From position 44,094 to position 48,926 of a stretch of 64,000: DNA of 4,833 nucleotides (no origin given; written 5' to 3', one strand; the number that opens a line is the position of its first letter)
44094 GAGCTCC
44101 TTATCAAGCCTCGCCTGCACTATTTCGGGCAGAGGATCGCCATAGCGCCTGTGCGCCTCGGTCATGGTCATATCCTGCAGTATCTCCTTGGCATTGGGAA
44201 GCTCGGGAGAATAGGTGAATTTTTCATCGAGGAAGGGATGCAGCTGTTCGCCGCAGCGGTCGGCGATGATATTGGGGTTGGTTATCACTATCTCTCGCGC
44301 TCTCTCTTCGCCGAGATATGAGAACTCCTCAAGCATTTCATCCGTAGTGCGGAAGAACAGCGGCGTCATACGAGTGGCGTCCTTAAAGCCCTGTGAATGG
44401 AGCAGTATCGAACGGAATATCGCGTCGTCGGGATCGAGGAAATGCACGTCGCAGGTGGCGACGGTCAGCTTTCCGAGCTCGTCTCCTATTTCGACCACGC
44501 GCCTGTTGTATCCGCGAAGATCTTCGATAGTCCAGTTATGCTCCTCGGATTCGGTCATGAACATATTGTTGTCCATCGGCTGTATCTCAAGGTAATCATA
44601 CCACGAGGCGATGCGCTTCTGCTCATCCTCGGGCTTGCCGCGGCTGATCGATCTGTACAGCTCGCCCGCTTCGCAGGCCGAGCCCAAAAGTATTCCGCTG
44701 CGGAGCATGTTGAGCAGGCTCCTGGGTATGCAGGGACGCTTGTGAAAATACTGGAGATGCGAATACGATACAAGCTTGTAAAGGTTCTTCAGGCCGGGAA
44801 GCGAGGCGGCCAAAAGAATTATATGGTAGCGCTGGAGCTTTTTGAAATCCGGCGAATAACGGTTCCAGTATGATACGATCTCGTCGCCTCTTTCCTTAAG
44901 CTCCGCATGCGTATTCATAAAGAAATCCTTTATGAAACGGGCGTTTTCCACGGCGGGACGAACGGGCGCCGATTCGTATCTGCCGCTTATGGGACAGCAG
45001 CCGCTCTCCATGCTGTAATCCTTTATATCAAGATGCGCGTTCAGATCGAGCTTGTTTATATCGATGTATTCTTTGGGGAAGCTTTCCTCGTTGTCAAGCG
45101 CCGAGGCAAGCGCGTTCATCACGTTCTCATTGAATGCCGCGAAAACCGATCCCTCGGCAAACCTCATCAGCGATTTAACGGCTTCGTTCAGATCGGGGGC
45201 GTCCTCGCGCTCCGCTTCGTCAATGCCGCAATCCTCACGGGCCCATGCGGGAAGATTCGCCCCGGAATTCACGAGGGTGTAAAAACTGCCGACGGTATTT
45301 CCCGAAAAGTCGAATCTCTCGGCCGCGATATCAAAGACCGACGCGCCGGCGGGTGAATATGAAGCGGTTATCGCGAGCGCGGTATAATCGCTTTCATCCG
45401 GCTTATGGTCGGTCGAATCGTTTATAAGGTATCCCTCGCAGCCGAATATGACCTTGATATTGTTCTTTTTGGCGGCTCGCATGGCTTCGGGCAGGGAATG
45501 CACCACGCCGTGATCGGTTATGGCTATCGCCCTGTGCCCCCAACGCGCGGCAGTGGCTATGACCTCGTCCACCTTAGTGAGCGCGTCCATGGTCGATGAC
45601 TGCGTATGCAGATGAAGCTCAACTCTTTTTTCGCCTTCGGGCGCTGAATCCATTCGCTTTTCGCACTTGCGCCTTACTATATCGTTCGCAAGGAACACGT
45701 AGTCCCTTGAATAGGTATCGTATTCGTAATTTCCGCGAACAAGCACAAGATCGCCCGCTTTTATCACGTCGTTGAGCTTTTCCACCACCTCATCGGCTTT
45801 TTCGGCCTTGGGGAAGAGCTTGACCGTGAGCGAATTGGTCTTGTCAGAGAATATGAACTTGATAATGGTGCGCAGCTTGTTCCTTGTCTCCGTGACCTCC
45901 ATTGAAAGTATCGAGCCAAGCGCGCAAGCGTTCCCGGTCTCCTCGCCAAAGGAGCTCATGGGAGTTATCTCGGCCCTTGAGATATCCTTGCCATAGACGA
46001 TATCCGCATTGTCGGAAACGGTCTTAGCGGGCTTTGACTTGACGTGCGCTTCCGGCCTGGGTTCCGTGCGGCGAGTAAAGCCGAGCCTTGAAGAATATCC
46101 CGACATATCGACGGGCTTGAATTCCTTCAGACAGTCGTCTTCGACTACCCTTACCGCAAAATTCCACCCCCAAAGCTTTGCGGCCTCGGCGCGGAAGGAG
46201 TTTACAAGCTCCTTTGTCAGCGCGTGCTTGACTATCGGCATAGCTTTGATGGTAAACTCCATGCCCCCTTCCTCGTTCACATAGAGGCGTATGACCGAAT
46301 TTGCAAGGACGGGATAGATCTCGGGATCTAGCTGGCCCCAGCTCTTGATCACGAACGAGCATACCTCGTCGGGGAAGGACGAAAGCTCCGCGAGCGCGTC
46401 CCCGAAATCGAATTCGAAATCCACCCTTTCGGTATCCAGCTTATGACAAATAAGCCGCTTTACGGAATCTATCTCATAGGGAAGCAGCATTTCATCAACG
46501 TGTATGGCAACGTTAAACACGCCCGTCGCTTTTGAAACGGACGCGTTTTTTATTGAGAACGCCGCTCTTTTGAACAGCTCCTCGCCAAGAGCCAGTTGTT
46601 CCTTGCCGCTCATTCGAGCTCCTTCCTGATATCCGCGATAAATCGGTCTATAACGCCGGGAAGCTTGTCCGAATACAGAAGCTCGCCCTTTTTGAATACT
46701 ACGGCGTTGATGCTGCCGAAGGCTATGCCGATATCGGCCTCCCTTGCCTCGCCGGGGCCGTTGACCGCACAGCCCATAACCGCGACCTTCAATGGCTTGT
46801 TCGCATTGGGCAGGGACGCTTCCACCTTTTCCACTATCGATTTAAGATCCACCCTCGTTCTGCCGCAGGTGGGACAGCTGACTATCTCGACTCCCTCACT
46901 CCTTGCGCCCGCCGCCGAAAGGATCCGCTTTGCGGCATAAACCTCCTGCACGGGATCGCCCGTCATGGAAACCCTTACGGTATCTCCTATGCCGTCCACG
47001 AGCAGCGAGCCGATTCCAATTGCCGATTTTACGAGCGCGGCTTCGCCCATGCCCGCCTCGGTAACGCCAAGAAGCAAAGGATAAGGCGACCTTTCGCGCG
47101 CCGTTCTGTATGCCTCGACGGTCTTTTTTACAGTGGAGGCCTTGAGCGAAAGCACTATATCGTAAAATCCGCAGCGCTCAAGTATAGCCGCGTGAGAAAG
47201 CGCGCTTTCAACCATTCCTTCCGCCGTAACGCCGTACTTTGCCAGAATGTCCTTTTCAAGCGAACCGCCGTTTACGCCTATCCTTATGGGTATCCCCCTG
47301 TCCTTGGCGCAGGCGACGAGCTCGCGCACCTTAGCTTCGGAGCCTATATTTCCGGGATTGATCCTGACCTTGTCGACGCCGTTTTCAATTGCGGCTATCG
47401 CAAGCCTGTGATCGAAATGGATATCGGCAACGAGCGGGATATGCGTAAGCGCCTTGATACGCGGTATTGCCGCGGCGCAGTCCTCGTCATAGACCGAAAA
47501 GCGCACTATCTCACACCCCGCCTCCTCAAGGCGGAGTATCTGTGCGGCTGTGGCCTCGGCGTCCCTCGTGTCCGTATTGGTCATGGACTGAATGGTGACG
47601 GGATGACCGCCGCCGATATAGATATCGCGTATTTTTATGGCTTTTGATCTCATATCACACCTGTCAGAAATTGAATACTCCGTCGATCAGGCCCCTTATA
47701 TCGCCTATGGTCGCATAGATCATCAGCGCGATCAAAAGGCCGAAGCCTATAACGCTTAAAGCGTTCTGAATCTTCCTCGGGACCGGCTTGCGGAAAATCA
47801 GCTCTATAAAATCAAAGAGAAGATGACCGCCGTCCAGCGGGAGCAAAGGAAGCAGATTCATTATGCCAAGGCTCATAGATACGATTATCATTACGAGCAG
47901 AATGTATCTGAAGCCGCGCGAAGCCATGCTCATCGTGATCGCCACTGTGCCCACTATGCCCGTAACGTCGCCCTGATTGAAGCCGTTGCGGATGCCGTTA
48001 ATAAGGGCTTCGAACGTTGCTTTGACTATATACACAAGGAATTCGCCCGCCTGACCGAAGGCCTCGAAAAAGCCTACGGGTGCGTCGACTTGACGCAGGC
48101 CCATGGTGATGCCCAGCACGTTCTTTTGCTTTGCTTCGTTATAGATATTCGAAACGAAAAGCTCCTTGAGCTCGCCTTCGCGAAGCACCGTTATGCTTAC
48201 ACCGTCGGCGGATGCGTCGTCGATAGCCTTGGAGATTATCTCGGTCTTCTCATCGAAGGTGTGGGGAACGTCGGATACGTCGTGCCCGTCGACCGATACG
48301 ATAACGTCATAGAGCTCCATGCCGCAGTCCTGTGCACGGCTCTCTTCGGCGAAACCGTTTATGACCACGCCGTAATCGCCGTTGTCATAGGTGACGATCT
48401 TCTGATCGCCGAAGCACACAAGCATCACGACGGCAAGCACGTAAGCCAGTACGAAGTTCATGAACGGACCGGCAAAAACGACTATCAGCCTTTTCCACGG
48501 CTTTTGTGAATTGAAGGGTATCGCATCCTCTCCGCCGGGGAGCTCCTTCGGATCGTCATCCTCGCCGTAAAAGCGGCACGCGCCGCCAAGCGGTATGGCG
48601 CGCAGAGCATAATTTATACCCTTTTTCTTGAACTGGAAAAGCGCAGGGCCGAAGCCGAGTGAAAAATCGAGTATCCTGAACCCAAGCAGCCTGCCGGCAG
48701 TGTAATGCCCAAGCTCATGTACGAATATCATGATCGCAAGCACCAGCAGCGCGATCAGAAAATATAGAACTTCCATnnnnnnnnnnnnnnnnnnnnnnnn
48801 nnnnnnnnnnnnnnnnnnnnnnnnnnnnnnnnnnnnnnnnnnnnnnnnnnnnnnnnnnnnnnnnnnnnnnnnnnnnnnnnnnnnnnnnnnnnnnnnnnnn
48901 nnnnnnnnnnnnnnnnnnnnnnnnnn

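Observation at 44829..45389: PolC retains its inserted proofreading domain but appears to have lost the DEDDh catalytic residues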

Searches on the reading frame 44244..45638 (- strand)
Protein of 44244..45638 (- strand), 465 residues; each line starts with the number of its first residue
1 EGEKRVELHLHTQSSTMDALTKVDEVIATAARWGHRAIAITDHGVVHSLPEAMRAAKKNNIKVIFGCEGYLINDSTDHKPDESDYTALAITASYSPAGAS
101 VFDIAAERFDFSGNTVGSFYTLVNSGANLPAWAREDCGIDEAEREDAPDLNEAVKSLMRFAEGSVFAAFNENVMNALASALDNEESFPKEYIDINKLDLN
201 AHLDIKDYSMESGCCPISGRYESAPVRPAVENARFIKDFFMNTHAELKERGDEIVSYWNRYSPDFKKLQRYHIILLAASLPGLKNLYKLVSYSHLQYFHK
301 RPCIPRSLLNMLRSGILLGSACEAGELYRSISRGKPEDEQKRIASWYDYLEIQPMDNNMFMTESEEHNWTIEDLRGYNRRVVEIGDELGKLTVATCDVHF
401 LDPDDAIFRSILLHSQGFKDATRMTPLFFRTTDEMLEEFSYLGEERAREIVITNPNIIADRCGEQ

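Call 35: predict_structure(alignment_id=A1)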
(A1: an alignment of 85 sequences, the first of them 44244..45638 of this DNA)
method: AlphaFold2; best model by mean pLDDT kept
length: 465 residues; sequences in the alignment: 85
mean_pLDDT: 91.4   pTM: 0.87
mean pLDDT of the five models: 91.4, 91.2, 89.4, 88.9, 87.6
residues with pLDDT >= 90: 345; 70-90: 99; 50-70: 20; < 50: 1
segments of 3 or more residues with pLDDT < 50: none
pLDDT, mean of each block of 10 residues (from residue 1): 83 82 94 95 87 95 94 94 97 94 98 97 96 96 96 98 98 97 96 94 70 67 91 98 91 92 88 95 92 77 90 95 94 97 97 91 86 97 98 92 84 77 81 96 98 97 82
secondary structure, 60 per line:
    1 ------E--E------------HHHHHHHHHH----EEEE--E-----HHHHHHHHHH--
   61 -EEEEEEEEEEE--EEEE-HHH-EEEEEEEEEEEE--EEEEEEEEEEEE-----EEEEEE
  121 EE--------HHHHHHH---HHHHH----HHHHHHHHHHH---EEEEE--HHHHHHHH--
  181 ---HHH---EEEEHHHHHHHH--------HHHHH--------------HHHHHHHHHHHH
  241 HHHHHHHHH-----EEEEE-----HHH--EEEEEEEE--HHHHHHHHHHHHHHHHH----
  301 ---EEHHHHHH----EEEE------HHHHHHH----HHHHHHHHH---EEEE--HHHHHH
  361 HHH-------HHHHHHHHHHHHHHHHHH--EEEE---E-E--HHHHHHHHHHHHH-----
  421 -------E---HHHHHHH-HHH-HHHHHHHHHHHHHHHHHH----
elements in order: H23-32 E37-40 H49-58 E62-72 E75-78 E84-95 E98-109 E115-122 H131-137 H141-145 H150-160 E164-168 H171-178 E190-193 H194-201 H210-214 H229-249 E255-259 E270-277 H280-296 H306-311 E316-319 H326-332 H337-345 E349-352 H355-363 H371-388 E391-394 H403-415 H432-438 H444-461

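Call 37: fold_search(model_id=the predicted structure, library=pdb)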
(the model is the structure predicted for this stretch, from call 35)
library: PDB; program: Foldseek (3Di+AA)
matches with E <= 10: 1303; with E <= 0.001: 49
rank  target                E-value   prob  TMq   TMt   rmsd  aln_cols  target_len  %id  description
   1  9qpc_A                2.6e-39  1.00  0.58  0.23  14.8       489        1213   31  DNA polymerase with inhibitor (released 2025-09-24)
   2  9qrn_A                2.6e-39  1.00  0.58  0.25  14.8       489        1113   31  DNA polymerase without DNA or inhibitor (released 2025-09-24)
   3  9qrl_A                2.1e-34  1.00  0.57  0.25  14.4       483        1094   31  DNA polymerase with inhibitor #2 (released 2025-09-24)
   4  3f2b_A                2.5e-20  1.00  0.52  0.25   3.6       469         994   28  DNA Polymerase PolC from Geobacillus kaustophilus complex with DNA, dGTP, Mg and Zn (released 2009-01-20)
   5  3f2c_A                3.4e-20  1.00  0.52  0.25   3.5       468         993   28  DNA Polymerase PolC from Geobacillus kaustophilus complex with DNA, dGTP and Mn (released 2009-01-20)
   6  7pu7_A                3.1e-14  1.00  0.48  0.22  10.6       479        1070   16  DNA polymerase from M. tuberculosis (released 2022-02-23)
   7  2hnh                  9.8e-13  1.00  0.48  0.25   6.2       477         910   17  Crystal structure of the catalytic alpha subunit of E. coli replicative DNA polymerase III (released 2006-09-19)
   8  5fkw_A                1.2e-12  1.00  0.47  0.24   7.8       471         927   16  cryo-EM structure of the E. coli replicative DNA polymerase complex bound to DNA (DNA polymerase III alpha, beta, epsi (released 2015-11-25)
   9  4jom                  1.5e-12  1.00  0.48  0.25   7.2       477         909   18  Structure of E. coli Pol III 3mPHP mutant (released 2013-05-29)
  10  4gx8_B                1.6e-12  1.00  0.47  0.68   8.2       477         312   16  Crystal structure of a DNA polymerase III alpha-epsilon chimera (released 2013-04-03)
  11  2hqa                  2.0e-12  1.00  0.49  0.26   6.0       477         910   17  Crystal structure of the catalytic alpha subunit of E. Coli replicative DNA polymerase III (released 2006-09-19)
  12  4gx9_C                6.2e-12  1.00  0.48  0.69   6.6       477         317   16  Crystal structure of a DNA polymerase III alpha-epsilon chimera (released 2013-04-03)
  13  5fkv_A                7.0e-12  1.00  0.48  0.20   6.1       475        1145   17  cryo-EM structure of the E. coli replicative DNA polymerase complex bound to DNA (DNA polymerase III alpha, beta, epsi (released 2015-11-25)
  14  4gx8_A                2.3e-11  1.00  0.47  0.69   6.5       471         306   17  Crystal structure of a DNA polymerase III alpha-epsilon chimera (released 2013-04-03)
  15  4gx9_B                3.3e-11  1.00  0.47  0.68   8.2       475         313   16  Crystal structure of a DNA polymerase III alpha-epsilon chimera (released 2013-04-03)
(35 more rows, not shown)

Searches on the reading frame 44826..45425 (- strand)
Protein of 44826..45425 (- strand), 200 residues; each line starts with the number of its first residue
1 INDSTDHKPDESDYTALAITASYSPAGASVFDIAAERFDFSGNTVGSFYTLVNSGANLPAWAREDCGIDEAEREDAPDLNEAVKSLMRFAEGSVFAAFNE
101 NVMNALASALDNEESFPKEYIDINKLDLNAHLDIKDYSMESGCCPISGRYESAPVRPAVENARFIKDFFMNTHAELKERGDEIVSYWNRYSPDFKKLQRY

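Call 6: find_homologous_proteins(query=window:44826-45425:-, max_evalue=0.001)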
Query window:44826-45425:-: 263 candidates shared short words with the query, none scored E <= 0.001.
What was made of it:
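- Tried and rejected: Insert-only word-index search (call 6).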

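Call 45: search_protein_representatives(alignment_id=A2)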
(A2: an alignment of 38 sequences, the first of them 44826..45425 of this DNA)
Query: 38 sequences, 198 profile positions. Proteins with E-value up to 0.001 (for the whole library): 17139; up to 1e-10: 4282; up to 1e-30: 7. The best 150 are listed.
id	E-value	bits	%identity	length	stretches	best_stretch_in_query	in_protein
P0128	2.8e-40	154.4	-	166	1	21-183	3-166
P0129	7.4e-39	149.7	-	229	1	1-194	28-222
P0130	8.9e-37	142.9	-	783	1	2-197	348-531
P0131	6.8e-34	133.5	-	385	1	1-148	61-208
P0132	1.6e-33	132.3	-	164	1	27-155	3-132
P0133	2.0e-32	128.7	-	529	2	6-172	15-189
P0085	1.1e-31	126.3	-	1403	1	1-197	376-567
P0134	3.1e-30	121.6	-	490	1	11-184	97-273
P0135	4.0e-29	118.0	-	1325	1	1-193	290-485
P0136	4.4e-29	117.8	-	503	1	1-130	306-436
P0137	4.7e-29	117.7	-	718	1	1-192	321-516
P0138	3.2e-28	115.0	-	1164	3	9-180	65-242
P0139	3.4e-27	111.7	-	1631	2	14-170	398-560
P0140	1.1e-26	110.1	-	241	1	4-192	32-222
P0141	1.6e-26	109.5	-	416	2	8-170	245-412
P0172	6.6e-23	97.7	-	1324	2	11-175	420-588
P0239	1.9e-20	89.6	-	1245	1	12-175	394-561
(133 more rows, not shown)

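Call 71: predict_structure(alignment_id=A2)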
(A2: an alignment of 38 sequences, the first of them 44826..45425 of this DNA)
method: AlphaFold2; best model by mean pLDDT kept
length: 200 residues; sequences in the alignment: 38
mean_pLDDT: 89.4   pTM: 0.86
mean pLDDT of the five models: 89.4, 88.4, 88.1, 87.7, 86.8
residues with pLDDT >= 90: 151; 70-90: 22; 50-70: 23; < 50: 4
segments of 3 or more residues with pLDDT < 50: none
pLDDT, mean of each block of 10 residues (from residue 1): 82 97 95 98 98 96 97 97 98 97 96 96 89 62 60 94 98 92 91 55
secondary structure, 60 per line:
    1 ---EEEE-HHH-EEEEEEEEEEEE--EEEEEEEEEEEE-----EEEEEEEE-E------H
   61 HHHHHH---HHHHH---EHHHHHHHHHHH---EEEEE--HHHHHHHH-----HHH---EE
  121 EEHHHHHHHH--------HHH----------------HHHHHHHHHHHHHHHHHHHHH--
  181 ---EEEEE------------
elements in order: E4-7 E13-24 E27-38 E44-51 H60-66 H70-74 H79-89 E93-97 H100-107 E119-122 H123-130 H158-178 E184-188

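Call 73: fold_search(model_id=the predicted structure, library=pdb)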
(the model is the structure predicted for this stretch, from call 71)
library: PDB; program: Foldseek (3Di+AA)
matches with E <= 10: 913; with E <= 0.001: 104
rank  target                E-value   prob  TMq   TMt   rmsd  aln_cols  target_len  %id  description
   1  9qpc_A                3.1e-09  1.00  0.68  0.12   5.3       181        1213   17  DNA polymerase with inhibitor (released 2025-09-24)
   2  9qrn_A                9.4e-09  1.00  0.68  0.13   5.3       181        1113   17  DNA polymerase without DNA or inhibitor (released 2025-09-24)
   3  9ii8_A                2.2e-08  1.00  0.64  0.16   5.8       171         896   15  Crystal structure of Staphylococcus aureus DinG protein in complex with ssDNA (released 2025-06-25)
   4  8zef_A                4.4e-08  1.00  0.63  0.16   5.9       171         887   15  Crystal structure of Staphylococcus aureus DinG protein in complex with ssDNA and Ca2+ (released 2025-05-21)
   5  7k05_A                2.6e-07  1.00  0.62  0.62   5.7       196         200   12  Crystal structures and ribonuclease activity of the Flavivirus host factor ERI3 that is involved in viral RNA synthesi (released 2021-10-06)
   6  8h18                  4.5e-07  1.00  0.56  0.64   6.1       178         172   16  Crystal structure of DnaQ domain of Streptococcus thermophilus strain DGCC 7710 (released 2023-09-13)
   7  2ido_A                6.5e-07  1.00  0.58  0.66   5.8       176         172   16  Structure of the E. coli Pol III epsilon-Hot proofreading complex (released 2006-11-14)
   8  7n8v_A                6.5e-07  1.00  0.59  0.56   6.7       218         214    9  Crystal structure of free ERI2 nuclease (released 2022-07-06)
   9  7lpz_A                7.4e-07  1.00  0.59  0.59   5.8       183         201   12  Crystal structures and ribonuclease activity of the Flavivirus host factor ERI3 that is involved in viral RNA synthesi (released 2022-02-16)
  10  8h2f                  8.9e-07  1.00  0.59  0.67   6.0       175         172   19  Crystal structure of DnaQ domain in complex witn TMP of Streptococcus thermophilus strain DGCC 7710 (released 2023-09-13)
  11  2ido_C                1.2e-06  1.00  0.57  0.64   6.1       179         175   16  Structure of the E. coli Pol III epsilon-Hot proofreading complex (released 2006-11-14)
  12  4l8r_E                1.2e-06  1.00  0.59  0.45   6.0       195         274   10  Structure of mrna stem-loop, human stem-loop binding protein and 3'hexo ternary complex (released 2013-07-10)
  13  1zbh_B                1.3e-06  1.00  0.60  0.54   5.8       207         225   10  3'-end specific recognition of histone mRNA stem-loop by 3'-exonuclease (released 2006-09-26)
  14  7t2s                  1.7e-06  1.00  0.55  0.61   6.0       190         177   18  Structure of E. coli upec-117 Cap18 3'-5' exonuclease (released 2022-07-20)
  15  1zbu_B                2.2e-06  1.00  0.59  0.41   6.6       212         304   10  crystal structure of full-length 3'-exonuclease (released 2006-09-19)
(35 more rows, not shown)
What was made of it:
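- On DEDDh / DnaQ-RNase T exonuclease superfamily (Pfam PF00929): All top 50 hits are DEDD nucleases (calls 35, 37, 71, 73).
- All of the insert model's top 50 PDB hits are DEDD exonucleases, led by the PolC 9qpc exo domain at TMq 0.68 (calls 35, 37, 71, 73).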

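Call 78: find_encoding_contigs(protein=P0172, flank=10000, max_places=4)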
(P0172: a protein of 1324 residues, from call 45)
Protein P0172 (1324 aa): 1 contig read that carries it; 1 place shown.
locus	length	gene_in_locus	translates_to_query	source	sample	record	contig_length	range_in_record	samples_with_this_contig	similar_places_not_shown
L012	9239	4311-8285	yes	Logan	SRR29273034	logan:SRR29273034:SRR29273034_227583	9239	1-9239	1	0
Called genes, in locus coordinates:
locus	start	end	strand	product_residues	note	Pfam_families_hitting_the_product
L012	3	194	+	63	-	?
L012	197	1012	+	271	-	PF01148:CTP_transf_1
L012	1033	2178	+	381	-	PF02670:DXP_reductoisom, PF08436:DXP_redisom_C, PF13288:DXPR_C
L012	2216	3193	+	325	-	PF02163:Peptidase_M50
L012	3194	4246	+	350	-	PF04551:GcpE, PF26540:GcpE_C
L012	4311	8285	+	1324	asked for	PF14579:HHH_6 (faint), PF01336:tRNA_anti-codon (weak), PF02811:PHP, PF00929:RNase_T, PF13482:RNase_H_2 (weak)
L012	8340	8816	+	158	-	-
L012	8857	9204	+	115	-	PF03319:EutN_CcmL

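Call 79: find_encoding_contigs(protein=P0239, flank=10000, max_places=4)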
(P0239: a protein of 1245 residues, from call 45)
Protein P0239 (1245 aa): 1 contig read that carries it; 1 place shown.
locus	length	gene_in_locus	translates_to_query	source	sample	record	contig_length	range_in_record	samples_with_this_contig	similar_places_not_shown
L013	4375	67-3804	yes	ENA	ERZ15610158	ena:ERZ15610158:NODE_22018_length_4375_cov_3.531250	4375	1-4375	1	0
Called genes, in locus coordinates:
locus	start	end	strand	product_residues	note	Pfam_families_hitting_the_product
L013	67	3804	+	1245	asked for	PF02811:PHP, PF00929:RNase_T, PF13482:RNase_H_2 (weak), PF16473:Rv2179c-like, PF07733:DNA_pol3_alpha (faint), PF14579:HHH_6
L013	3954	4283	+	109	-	PF03319:EutN_CcmL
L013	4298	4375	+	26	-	?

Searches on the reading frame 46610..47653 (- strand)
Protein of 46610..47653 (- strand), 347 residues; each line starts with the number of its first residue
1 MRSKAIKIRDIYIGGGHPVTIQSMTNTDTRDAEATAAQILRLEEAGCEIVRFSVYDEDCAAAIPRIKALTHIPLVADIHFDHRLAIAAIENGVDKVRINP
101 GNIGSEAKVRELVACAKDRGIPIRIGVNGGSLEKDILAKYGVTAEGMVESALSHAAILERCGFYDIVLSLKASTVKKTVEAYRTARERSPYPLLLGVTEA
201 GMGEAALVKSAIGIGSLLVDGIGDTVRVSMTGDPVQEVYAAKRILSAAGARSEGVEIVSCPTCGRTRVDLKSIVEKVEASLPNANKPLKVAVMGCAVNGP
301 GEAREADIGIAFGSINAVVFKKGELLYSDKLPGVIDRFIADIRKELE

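Call 43: search_protein_families(library=pfam, proteins=[window:46610-47653:-], max_evalue=0.001)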
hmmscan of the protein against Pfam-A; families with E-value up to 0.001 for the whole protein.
window:46610-47653:- (347 aa): 1 family
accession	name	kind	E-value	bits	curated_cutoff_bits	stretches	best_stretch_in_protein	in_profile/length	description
PF04551.19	GcpE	-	2.6e-142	474.3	32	1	4-343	2-342/343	GcpE protein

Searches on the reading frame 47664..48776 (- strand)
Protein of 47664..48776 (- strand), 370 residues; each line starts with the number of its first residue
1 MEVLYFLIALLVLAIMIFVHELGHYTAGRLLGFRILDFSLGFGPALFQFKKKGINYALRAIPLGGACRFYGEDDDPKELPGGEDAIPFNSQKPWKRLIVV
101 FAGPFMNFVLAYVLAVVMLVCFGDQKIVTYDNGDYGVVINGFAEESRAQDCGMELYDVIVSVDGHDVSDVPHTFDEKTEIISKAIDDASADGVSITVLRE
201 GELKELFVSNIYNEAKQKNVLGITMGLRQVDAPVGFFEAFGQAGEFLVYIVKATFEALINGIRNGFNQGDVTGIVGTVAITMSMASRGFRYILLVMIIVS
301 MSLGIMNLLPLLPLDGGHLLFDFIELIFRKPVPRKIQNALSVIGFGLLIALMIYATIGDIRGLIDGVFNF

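Call 43: search_protein_families(library=pfam, proteins=[window:47664-48776:-], max_evalue=0.001)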
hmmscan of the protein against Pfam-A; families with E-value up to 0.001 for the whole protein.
window:47664-48776:- (370 aa): 2 families
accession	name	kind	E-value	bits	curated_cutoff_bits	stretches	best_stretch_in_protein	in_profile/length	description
PF02163.28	Peptidase_M50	-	9.3e-61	205.4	27.2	1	9-351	2-221/221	Peptidase family M50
PF13180.12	PDZ_2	-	6.4e-05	23.6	27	1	133-208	10-78/80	PDZ domain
